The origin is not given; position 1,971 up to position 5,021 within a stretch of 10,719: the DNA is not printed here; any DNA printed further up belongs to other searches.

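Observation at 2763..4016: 418-aa intein splits metal-binding motif II of the PolD small subunit (DP1)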

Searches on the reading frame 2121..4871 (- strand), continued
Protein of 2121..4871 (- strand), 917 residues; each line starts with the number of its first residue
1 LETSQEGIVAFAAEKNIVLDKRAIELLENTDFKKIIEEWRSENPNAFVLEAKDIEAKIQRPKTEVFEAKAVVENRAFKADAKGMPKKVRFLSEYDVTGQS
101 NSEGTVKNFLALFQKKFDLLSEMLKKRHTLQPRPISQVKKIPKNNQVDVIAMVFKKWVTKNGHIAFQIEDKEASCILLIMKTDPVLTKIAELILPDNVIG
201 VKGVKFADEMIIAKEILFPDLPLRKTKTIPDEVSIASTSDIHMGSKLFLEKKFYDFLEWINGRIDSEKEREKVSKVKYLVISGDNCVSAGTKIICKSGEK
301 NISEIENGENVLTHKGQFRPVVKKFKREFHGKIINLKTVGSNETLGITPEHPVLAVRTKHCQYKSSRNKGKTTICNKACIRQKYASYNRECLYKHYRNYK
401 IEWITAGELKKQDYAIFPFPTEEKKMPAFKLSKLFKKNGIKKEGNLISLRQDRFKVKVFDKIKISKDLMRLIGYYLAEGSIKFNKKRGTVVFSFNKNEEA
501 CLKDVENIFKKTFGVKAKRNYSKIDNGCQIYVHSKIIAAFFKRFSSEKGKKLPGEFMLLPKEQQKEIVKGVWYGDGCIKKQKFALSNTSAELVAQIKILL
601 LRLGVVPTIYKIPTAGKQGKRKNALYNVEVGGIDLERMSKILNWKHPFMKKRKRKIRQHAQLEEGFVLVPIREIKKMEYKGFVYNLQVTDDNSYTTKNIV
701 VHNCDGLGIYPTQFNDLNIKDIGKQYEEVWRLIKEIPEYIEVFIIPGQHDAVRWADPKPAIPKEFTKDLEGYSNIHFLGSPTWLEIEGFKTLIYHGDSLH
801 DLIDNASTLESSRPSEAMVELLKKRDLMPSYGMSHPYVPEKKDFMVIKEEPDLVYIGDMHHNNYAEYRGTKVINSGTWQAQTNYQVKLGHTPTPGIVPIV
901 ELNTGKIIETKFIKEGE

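Call 76: search_protein_families(library=pfam, proteins=[P0149, P0193, P0223, P0260, P0170, P0181, P0226, P0261], max_evalue=0.00001)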
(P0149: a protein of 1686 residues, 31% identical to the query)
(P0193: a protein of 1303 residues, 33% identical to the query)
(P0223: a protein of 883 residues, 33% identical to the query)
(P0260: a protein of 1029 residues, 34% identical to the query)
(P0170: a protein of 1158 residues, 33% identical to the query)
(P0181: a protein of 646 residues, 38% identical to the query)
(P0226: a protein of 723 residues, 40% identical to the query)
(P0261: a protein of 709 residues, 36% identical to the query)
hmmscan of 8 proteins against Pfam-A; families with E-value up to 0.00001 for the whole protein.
P0149 (1686 aa): 4 families
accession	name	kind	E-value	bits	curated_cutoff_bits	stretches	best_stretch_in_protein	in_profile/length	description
PF14528.11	LAGLIDADG_3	-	9.9e-30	103.1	22.5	2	738-792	3-56/82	LAGLIDADG-like domain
PF14890.11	Intein_splicing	-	1.8e-11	44.5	35.8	0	472-510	35-73/155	Intein splicing domain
PF04055.27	Radical_SAM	-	2e-11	44.8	29.5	0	976-1088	3-102/166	Radical SAM superfamily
PF13403.11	Hint_2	-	2.3e-07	31.8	28.4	0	1088-1137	2-48/147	Hint domain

P0193 (1303 aa): 4 families
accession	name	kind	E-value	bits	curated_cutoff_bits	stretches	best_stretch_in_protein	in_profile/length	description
PF14528.11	LAGLIDADG_3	-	3.6e-28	98.1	22.5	2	982-1049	3-65/82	LAGLIDADG-like domain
PF02310.24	B12-binding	-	2.9e-15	56.6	32.1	1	17-127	11-119/121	B12 binding domain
PF14890.11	Intein_splicing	-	1.5e-11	44.8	35.8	0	792-1126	75-155/155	Intein splicing domain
PF04055.27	Radical_SAM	-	2.3e-08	34.8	29.5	0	566-679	3-102/166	Radical SAM superfamily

P0223 (883 aa): 5 families
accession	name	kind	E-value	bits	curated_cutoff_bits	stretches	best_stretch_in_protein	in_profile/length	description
PF14528.11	LAGLIDADG_3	-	1.3e-20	73.8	22.5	1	308-378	3-70/82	LAGLIDADG-like domain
PF14890.11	Intein_splicing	-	1.7e-10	41.4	35.8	0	113-448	37-155/155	Intein splicing domain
PF13403.11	Hint_2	-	9.1e-09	36.3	28.4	0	89-144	8-61/147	Hint domain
PF12838.12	Fer4_7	-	2.4e-06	28.3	27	0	40-60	1-19/52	4Fe-4S dicluster domain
PF00037.32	Fer4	-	5.2e-06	26.5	21.1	0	35-51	2-18/24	4Fe-4S binding domain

P0260 (1029 aa): 3 families
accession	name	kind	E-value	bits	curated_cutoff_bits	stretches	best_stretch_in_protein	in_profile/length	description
PF14528.11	LAGLIDADG_3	-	2.5e-26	92.2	22.5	1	849-918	3-72/82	LAGLIDADG-like domain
PF14890.11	Intein_splicing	-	1.1e-12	48.4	35.8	0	274-608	36-155/155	Intein splicing domain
PF13403.11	Hint_2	-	1.9e-07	32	28.4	0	615-653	2-40/147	Hint domain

P0170 (1158 aa): 4 families
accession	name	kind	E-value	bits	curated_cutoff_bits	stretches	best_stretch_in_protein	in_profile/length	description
PF14528.11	LAGLIDADG_3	-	2.5e-24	85.8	22.5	1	414-498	2-75/82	LAGLIDADG-like domain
PF13403.11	Hint_2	-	5.9e-13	49.9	28.4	1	640-702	2-62/147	Hint domain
PF14890.11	Intein_splicing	-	2.1e-09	37.8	35.8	0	675-1039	38-155/155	Intein splicing domain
PF01555.25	N6_N4_Mtase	-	3.1e-07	31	26.7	0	1047-1120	13-80/221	DNA methylase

P0181 (646 aa): 5 families
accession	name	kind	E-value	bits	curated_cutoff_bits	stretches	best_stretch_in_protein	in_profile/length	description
PF14528.11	LAGLIDADG_3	-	3e-17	63.1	22.5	1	395-453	3-64/82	LAGLIDADG-like domain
PF13649.12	Methyltransf_25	-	1.4e-08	35.8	27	1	66-139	1-80/97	Methyltransferase domain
PF13489.12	Methyltransf_23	-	2.9e-08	34.1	27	1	51-132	11-89/164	Methyltransferase domain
PF08241.18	Methyltransf_11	-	6.6e-08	33.5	21.2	1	67-132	1-68/95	Methyltransferase domain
PF13847.12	Methyltransf_31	-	7.1e-07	29.4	27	1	64-132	5-82/145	Methyltransferase domain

P0226 (723 aa): 10 families
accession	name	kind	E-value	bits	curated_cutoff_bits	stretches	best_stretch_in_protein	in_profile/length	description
PF07992.20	Pyr_redox_2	-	2.6e-47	162.1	26.1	2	553-708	128-291/291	Pyridine nucleotide-disulphide oxidoreductase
PF13738.12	Pyr_redox_3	-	1.3e-24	87.4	30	2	562-691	161-305/305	Pyridine nucleotide-disulphide oxidoreductase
PF00070.33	Pyr_redox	-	4.6e-18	65.9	22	1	567-638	1-80/82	Pyridine nucleotide-disulphide oxidoreductase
PF14528.11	LAGLIDADG_3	-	1.8e-12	47.8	22.5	1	409-483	3-77/82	LAGLIDADG-like domain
PF01266.30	DAO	-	2e-11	44.5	27.9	0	70-126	148-207/353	FAD dependent oxidoreductase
PF03486.20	HI0933_like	-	2.4e-09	37.4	50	0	17-49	2-34/244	HI0933-like protein Rossmann domain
PF01494.25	FAD_binding_3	-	1.6e-08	34.6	22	0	17-50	3-36/349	FAD binding domain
PF00890.30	FAD_binding_2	-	1.4e-07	31.5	20.4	0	17-47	1-31/414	FAD binding domain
PF01134.28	GIDA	-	5.6e-07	29.4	22.1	0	567-604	1-37/391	Glucose inhibited division protein A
PF13450.12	NAD_binding_8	-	1.8e-06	28.6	21.9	0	570-599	1-30/68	NAD(P)-binding Rossmann-like domain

P0261 (709 aa): 3 families
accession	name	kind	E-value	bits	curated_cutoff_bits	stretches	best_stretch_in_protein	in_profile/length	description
PF14528.11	LAGLIDADG_3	-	4.9e-15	56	22.5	1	476-556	2-77/82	LAGLIDADG-like domain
PF14890.11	Intein_splicing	-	4.2e-12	46.6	35.8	1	255-621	36-155/155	Intein splicing domain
PF01973.23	MptE-like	-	7.5e-09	36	34.6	1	88-222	37-167/171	6-hydroxymethylpterin diphosphokinase MptE-like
